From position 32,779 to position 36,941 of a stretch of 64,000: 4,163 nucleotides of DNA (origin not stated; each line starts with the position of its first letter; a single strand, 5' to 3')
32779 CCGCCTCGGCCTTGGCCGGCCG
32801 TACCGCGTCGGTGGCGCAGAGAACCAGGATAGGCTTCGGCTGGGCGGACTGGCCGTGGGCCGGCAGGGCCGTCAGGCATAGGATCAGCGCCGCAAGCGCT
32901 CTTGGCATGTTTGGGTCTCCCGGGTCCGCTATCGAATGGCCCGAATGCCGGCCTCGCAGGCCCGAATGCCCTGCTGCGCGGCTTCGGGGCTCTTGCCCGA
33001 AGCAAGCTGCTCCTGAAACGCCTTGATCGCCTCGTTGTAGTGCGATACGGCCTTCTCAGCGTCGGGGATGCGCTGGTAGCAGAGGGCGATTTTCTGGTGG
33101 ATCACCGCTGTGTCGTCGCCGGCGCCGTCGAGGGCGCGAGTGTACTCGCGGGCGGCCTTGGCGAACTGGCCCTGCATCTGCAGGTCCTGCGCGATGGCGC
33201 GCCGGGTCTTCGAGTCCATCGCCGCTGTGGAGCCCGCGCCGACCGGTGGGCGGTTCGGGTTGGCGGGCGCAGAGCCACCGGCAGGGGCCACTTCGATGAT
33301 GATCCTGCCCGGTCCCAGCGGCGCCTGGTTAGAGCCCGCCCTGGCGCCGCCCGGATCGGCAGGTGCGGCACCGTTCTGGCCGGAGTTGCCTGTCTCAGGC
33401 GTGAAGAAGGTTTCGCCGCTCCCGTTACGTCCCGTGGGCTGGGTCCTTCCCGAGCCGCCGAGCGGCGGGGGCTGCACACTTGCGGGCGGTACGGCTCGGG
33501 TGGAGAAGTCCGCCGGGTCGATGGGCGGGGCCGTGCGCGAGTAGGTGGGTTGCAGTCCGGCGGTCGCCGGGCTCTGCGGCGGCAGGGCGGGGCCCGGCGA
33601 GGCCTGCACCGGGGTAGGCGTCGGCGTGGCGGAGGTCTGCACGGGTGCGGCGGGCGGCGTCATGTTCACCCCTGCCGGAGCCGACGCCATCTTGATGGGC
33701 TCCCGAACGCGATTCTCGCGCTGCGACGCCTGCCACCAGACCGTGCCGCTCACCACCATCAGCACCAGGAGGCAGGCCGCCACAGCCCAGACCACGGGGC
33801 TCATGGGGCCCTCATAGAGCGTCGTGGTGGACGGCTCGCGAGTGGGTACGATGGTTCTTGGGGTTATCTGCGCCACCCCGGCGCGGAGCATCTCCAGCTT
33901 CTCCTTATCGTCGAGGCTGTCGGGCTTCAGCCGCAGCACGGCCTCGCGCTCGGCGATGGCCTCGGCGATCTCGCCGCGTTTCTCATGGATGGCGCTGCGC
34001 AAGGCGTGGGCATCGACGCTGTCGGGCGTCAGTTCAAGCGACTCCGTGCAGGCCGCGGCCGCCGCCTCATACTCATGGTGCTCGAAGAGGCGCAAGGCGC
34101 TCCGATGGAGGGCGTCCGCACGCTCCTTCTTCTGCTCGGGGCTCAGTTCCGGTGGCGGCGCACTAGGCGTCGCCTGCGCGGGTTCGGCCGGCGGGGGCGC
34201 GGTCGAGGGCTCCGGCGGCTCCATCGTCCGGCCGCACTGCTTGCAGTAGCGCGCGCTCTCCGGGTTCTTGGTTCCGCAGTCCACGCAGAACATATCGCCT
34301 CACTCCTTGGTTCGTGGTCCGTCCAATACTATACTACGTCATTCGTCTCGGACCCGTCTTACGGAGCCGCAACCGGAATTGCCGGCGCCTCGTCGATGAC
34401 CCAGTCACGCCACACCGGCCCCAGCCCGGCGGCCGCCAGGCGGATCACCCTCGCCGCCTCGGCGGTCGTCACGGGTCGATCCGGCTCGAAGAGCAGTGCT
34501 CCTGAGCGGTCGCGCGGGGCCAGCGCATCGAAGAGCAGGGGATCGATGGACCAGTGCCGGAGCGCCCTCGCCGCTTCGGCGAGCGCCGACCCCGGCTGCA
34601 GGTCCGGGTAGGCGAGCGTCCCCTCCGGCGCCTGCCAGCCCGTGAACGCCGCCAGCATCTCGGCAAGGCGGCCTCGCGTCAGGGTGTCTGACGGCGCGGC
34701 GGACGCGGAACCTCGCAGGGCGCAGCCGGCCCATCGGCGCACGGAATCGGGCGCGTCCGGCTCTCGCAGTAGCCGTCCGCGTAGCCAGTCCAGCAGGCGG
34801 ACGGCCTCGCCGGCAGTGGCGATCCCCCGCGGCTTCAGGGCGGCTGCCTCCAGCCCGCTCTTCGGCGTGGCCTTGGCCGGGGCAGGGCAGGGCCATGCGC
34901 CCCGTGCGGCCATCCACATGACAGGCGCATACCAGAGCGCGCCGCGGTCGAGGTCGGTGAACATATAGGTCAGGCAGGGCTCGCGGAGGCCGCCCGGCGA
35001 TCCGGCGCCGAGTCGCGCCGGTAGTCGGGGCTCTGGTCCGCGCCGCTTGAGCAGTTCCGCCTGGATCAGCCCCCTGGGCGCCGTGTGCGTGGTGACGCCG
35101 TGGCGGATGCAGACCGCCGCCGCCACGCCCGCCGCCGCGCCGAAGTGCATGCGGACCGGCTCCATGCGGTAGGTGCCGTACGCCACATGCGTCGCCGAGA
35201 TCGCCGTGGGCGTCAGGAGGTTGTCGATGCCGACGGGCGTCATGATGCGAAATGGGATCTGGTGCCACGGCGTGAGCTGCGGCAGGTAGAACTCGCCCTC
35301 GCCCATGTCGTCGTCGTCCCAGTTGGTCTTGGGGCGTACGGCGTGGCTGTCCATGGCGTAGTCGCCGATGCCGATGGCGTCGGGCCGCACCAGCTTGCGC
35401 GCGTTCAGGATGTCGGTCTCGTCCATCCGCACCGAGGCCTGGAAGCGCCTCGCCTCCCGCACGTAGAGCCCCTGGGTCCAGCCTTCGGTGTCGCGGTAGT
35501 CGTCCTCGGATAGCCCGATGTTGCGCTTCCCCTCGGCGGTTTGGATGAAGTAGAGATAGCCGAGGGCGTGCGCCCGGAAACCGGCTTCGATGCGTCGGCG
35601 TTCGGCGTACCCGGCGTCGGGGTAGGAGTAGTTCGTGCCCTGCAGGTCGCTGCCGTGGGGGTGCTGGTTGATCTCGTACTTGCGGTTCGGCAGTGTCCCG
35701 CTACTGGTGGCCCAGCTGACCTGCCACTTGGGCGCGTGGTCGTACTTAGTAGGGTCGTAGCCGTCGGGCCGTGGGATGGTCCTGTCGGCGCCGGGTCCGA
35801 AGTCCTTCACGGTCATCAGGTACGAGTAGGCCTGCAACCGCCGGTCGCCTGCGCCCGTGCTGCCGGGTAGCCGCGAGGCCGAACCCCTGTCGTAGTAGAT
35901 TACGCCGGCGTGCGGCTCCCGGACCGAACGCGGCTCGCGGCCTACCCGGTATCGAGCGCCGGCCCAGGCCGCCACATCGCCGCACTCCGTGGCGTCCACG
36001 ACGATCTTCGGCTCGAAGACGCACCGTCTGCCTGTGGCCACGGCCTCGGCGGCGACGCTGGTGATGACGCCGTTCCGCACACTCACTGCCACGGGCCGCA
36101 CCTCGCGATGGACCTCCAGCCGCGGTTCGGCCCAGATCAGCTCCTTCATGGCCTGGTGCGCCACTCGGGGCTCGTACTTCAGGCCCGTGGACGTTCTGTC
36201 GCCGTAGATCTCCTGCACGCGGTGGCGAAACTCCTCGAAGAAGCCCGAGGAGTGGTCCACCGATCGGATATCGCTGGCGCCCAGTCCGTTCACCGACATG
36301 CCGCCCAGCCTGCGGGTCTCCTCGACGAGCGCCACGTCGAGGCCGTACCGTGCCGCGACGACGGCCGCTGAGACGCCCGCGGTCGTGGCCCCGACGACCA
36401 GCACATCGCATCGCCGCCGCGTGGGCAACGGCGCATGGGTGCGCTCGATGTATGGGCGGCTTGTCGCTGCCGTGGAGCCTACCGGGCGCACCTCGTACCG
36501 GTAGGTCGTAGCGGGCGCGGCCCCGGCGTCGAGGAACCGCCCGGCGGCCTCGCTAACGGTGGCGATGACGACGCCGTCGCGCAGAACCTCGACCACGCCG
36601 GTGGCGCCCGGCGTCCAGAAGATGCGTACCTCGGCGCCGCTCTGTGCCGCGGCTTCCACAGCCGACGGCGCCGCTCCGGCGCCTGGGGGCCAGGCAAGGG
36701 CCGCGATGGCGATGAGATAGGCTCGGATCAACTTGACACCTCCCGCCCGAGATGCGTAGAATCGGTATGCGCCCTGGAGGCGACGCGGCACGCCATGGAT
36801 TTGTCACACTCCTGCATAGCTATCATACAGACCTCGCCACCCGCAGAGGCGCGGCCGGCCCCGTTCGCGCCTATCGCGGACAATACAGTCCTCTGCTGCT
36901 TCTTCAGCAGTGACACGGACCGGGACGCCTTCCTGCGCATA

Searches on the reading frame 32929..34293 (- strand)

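Call 88: search_protein_families(library=pfam, proteins=[window:32929-34293:-], max_evalue=0.00001)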
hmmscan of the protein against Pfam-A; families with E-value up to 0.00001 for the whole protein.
window:32929-34293:- (454 aa): 5 families
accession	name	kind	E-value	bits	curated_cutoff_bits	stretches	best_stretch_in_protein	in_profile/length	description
PF07719.23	TPR_2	-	4.8e-10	39.2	27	0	59-91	1-33/34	Tetratricopeptide repeat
PF13432.12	TPR_16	-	8.5e-07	29.7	32.7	0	66-125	4-63/65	Tetratricopeptide repeat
PF13424.12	TPR_12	-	2.2e-06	28.2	30.1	1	365-428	7-77/77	Tetratricopeptide repeat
PF13240.11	Zn_Ribbon_1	-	6e-06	26.3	25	0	2-22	1-21/23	zinc-ribbon domain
PF13428.12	TPR_14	-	8.9e-06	26.3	23.5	0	364-402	4-42/44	Tetratricopeptide repeat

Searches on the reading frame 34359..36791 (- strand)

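Call 88: search_protein_families(library=pfam, proteins=[window:34359-36791:-], max_evalue=0.00001)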
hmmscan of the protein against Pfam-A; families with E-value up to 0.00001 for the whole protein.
window:34359-36791:- (810 aa): 1 family
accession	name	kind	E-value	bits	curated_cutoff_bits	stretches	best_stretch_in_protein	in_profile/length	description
PF12831.13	FAD_oxidored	-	7.2e-89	299.4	27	1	129-580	1-416/416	FAD dependent oxidoreductase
